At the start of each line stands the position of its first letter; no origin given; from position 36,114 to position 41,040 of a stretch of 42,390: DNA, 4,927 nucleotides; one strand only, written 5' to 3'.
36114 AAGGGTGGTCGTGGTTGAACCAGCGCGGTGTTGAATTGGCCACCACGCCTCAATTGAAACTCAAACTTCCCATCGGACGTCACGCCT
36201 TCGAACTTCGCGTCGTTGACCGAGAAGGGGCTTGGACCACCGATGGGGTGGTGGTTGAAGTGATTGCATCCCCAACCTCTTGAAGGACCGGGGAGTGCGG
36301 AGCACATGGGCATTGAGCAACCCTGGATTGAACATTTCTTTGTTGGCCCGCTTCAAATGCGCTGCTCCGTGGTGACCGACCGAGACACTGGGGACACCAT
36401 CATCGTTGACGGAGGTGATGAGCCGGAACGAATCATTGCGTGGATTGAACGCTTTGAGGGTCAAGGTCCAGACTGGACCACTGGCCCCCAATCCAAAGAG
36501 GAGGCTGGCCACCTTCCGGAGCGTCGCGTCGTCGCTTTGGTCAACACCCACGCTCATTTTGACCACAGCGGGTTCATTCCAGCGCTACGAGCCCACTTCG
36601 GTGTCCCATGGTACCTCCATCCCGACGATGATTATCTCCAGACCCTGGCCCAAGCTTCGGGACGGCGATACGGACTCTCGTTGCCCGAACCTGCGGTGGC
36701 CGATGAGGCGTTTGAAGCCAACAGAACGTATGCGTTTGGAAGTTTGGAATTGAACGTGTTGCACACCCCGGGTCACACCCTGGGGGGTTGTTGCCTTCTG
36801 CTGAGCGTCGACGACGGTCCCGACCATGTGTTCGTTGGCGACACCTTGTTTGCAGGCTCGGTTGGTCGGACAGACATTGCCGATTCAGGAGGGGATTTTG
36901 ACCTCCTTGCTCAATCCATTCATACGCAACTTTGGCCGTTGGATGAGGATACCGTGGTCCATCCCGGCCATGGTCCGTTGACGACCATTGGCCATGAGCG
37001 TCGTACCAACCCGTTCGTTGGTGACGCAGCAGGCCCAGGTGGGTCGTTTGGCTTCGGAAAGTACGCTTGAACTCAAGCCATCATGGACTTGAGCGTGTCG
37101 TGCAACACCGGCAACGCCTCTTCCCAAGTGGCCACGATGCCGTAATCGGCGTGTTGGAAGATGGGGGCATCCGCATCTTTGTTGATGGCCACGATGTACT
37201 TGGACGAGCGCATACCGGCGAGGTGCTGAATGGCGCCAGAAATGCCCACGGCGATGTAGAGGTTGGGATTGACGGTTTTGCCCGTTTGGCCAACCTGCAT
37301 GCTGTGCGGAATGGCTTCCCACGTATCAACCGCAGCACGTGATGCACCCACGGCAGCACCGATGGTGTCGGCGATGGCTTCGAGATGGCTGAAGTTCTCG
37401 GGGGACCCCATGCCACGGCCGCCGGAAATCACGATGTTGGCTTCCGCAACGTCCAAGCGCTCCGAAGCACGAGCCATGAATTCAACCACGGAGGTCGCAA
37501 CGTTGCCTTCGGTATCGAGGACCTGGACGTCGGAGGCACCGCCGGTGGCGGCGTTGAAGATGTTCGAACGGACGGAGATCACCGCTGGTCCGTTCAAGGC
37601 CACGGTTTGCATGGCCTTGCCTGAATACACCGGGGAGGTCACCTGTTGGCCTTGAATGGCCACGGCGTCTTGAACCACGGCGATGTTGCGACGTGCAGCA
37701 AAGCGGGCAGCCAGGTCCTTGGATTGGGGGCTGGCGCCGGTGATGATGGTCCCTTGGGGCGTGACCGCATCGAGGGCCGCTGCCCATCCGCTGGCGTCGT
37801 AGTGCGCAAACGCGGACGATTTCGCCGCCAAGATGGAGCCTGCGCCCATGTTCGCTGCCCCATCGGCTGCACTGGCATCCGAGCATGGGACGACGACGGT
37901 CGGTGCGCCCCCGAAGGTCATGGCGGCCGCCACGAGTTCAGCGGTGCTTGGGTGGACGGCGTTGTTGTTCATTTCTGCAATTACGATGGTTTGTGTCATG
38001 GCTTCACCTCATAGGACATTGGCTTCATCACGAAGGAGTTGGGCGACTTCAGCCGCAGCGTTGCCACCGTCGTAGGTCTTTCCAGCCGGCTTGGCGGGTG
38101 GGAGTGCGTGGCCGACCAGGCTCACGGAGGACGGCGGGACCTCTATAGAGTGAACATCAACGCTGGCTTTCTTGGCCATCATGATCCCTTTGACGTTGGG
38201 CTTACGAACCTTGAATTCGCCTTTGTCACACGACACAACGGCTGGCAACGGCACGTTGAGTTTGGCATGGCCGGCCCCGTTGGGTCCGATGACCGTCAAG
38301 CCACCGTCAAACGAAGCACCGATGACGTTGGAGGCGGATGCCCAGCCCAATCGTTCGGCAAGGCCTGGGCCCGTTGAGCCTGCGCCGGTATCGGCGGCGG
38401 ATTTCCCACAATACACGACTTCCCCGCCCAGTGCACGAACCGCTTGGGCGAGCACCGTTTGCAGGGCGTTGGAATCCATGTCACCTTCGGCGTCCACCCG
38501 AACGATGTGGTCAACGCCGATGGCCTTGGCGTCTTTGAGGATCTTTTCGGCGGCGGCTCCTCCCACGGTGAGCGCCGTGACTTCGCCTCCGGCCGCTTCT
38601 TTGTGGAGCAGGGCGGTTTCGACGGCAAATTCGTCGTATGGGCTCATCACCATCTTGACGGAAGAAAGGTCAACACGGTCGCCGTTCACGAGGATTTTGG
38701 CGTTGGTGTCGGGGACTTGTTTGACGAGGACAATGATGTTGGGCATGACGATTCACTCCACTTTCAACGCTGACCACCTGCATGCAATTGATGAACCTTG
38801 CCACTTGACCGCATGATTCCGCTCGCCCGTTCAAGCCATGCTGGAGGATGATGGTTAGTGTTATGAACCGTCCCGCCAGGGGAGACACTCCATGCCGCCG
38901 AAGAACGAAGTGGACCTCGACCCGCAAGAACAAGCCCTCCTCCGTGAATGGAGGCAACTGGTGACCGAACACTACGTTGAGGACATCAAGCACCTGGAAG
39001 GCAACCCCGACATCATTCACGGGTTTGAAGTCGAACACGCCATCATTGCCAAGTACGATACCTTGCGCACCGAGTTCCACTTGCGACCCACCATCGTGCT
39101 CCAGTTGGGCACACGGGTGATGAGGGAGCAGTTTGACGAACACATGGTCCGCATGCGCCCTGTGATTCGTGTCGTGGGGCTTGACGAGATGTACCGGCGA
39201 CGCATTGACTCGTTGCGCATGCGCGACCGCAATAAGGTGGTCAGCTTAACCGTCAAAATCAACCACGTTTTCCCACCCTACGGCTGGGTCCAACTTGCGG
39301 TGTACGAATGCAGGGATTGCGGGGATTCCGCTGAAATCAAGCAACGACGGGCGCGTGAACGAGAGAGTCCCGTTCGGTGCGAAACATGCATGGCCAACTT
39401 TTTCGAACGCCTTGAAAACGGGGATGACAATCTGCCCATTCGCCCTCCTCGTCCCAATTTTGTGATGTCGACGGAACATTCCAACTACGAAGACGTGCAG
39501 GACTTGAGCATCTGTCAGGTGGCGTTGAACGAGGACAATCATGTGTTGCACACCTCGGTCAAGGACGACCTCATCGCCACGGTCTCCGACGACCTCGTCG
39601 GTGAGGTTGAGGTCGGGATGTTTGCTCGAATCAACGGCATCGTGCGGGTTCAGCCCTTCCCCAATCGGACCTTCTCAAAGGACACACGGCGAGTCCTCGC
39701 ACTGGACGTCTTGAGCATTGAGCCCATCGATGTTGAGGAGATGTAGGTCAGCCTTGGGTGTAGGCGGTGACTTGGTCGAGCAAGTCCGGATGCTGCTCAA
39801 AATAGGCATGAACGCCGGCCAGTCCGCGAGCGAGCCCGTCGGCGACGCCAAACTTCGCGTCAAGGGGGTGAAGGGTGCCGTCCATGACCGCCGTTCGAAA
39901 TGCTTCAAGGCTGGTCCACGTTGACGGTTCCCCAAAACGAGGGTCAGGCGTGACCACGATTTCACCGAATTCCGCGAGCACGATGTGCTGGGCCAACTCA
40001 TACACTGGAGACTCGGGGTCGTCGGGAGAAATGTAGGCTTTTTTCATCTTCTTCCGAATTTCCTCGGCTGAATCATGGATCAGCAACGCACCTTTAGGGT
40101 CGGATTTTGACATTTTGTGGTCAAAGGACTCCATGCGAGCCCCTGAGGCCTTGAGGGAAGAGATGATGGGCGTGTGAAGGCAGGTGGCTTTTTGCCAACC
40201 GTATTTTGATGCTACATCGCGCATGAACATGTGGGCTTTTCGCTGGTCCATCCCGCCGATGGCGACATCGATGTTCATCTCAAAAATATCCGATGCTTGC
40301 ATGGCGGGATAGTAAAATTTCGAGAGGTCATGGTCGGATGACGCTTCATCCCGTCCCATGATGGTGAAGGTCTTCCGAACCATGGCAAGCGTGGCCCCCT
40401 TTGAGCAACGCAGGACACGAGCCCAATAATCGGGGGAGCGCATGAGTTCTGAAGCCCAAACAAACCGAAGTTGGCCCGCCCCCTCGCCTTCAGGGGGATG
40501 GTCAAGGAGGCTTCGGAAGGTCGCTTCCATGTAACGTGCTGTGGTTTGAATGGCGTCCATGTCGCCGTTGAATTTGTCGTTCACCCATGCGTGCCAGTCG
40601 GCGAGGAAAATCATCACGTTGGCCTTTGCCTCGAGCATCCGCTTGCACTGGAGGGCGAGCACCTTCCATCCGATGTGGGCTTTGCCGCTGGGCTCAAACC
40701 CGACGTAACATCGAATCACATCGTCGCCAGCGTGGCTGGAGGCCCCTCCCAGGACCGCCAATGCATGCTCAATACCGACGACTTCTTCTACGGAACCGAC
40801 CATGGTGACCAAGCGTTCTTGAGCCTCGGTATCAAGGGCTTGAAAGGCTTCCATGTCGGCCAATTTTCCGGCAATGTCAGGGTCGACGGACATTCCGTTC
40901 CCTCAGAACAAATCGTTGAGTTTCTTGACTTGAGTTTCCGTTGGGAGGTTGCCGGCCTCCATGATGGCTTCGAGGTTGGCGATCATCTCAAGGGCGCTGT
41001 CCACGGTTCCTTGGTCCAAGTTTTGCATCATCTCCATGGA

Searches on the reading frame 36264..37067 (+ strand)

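Call 56: search_protein_families(library=pfam, proteins=[window:36264-37067:+], max_evalue=0.001)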
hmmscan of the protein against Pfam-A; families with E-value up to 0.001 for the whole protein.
window:36264-37067:+ (268 aa): 2 families
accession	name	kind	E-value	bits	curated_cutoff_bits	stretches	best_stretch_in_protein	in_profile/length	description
PF00753.33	Lactamase_B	-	1.1e-22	81.4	22.7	1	29-236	3-196/196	Metallo-beta-lactamase superfamily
PF12706.13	Lactamase_B_2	-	0.00091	19.3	27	0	84-216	24-161/200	Beta-lactamase superfamily domain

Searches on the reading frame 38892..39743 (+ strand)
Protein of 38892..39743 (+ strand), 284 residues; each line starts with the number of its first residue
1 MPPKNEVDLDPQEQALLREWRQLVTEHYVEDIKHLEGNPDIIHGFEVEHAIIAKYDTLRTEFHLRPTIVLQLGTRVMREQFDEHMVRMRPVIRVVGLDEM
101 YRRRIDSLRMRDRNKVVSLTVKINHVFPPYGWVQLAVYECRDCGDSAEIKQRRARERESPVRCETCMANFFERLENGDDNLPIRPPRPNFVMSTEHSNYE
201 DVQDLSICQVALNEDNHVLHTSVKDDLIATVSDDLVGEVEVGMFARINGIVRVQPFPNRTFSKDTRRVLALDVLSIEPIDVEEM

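Call 56: search_protein_families(library=pfam, proteins=[window:38892-39743:+], max_evalue=0.001)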
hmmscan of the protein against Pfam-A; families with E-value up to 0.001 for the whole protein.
window:38892-39743:+ (284 aa): 1 family
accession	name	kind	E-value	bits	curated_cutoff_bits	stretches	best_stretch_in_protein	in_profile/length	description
PF17207.9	MCM_OB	-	2.3e-05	24.6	24.8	1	108-254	5-125/126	MCM OB domain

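Call 78: search_protein_families(library=ncbifam, proteins=[window:38892-39743:+], max_evalue=0.01)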
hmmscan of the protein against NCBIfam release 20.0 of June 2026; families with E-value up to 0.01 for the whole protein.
window:38892-39743:+ (284 aa): 2 families
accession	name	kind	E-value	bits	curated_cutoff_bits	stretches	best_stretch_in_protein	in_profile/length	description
NF040949.1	minchrom_main_MCM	domain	2.9e-06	25.8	940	1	17-267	9-243/682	minichromosome maintenance protein MCM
TIGR02605.1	CxxC_CxxC_SSSS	subfamily_domain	0.0029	17.6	31.3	1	138-174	6-40/52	FmdB family zinc ribbon protein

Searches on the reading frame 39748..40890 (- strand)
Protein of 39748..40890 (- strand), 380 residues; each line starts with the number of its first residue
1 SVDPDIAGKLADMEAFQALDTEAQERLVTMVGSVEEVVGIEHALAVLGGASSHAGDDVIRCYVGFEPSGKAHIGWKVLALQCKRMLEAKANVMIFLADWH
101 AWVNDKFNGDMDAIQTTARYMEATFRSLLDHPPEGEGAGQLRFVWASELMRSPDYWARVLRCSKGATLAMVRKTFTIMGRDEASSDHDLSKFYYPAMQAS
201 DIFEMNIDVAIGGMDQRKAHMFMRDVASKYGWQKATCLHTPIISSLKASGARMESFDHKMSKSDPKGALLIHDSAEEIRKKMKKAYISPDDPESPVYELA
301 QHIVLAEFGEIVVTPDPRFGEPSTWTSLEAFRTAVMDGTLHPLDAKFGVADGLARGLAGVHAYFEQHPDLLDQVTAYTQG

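Call 56: search_protein_families(library=pfam, proteins=[window:39748-40890:-], max_evalue=0.001)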
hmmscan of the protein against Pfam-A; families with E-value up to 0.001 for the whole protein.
window:39748-40890:- (380 aa): 1 family
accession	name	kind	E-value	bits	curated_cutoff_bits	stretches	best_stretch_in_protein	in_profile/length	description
PF00579.31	tRNA-synt_1b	-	1.2e-35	123.7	21.1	1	58-350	5-284/292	tRNA synthetases class I (W and Y)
